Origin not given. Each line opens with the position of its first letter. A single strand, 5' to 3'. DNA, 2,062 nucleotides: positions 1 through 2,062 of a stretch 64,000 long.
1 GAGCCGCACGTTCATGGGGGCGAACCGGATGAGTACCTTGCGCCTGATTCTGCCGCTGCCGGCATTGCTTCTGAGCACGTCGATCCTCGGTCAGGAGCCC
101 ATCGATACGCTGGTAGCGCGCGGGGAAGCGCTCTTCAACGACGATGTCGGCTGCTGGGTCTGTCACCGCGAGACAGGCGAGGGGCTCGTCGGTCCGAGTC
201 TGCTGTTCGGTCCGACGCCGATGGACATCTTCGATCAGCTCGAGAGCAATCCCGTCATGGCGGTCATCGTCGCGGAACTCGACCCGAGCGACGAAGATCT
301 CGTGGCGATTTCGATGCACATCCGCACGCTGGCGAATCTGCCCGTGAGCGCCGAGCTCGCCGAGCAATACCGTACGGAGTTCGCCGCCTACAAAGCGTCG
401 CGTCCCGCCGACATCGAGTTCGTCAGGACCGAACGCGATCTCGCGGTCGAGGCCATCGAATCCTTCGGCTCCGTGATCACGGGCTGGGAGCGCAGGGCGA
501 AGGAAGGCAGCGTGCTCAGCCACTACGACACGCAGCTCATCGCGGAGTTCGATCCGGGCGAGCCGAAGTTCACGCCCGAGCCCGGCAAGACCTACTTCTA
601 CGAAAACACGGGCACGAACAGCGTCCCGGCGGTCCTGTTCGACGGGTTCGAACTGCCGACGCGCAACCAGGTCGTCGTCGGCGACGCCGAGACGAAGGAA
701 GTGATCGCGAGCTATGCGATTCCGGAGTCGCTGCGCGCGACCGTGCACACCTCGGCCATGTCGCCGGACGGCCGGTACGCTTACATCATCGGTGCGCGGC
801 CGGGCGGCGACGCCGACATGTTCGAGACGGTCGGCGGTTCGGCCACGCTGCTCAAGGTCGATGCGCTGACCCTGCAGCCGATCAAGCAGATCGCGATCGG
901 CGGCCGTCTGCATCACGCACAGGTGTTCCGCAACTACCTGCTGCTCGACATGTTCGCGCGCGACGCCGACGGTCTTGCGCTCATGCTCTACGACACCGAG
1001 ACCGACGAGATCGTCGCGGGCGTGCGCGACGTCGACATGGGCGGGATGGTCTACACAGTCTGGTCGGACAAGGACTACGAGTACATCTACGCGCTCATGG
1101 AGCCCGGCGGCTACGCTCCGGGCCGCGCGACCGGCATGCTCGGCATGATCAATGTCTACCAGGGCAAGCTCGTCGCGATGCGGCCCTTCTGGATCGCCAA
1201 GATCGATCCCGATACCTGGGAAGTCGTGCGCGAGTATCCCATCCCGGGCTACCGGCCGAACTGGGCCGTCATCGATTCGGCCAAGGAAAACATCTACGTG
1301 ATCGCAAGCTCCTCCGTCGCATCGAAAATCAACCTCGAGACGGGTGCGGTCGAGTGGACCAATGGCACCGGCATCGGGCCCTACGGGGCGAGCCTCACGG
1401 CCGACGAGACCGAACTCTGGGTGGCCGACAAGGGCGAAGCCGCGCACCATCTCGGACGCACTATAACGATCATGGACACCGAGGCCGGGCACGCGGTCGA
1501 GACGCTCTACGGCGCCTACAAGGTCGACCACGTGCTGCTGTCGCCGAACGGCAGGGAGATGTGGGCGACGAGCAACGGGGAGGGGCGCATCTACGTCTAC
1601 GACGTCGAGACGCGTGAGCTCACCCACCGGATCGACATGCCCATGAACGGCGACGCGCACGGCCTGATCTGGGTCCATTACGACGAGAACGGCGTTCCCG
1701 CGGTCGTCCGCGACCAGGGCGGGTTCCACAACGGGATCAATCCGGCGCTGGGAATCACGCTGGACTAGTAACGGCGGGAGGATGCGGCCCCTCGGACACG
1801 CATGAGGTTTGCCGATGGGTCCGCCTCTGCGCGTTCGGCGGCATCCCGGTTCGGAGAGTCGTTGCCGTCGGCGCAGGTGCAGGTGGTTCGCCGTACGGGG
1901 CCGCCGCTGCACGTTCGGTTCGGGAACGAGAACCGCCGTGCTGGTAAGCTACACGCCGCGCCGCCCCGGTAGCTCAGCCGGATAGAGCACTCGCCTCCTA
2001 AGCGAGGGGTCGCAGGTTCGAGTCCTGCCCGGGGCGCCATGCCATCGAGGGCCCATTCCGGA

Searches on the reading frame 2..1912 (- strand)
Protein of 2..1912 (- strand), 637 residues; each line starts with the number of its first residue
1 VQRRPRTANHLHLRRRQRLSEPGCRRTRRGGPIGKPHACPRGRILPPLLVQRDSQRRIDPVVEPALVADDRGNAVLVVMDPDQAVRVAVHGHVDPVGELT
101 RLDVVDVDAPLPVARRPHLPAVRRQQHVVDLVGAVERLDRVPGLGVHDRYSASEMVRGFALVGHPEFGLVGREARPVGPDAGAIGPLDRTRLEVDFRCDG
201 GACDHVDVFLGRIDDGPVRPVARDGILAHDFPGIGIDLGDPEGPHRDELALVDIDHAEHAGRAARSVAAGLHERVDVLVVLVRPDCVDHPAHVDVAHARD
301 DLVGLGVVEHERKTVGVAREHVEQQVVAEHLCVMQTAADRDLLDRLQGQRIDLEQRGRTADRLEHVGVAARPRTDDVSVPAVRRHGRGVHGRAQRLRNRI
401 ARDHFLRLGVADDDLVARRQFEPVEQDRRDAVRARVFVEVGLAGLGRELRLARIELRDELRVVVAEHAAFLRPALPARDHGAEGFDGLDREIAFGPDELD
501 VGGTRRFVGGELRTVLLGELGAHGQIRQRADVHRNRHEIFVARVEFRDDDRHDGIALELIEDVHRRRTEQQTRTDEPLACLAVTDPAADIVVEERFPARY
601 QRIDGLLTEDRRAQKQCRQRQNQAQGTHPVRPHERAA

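Call 87: search_protein_families(library=padloc, alignment_id=A4, max_evalue=0.00001)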
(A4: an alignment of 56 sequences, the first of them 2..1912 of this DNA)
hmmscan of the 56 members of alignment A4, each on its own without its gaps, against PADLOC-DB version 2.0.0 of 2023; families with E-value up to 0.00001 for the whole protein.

A. member 1, window:2-1912:- (637 aa): 0 families

B. families by the number of members that match (of 56 scanned): 4 families
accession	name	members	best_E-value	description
PDLC00911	QueC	1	1.9e-21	QueC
PDLC02196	IetA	1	2.1e-06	-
PDLC04232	IetA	1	2.1e-06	-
PDLC02195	IetA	1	9.4e-06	-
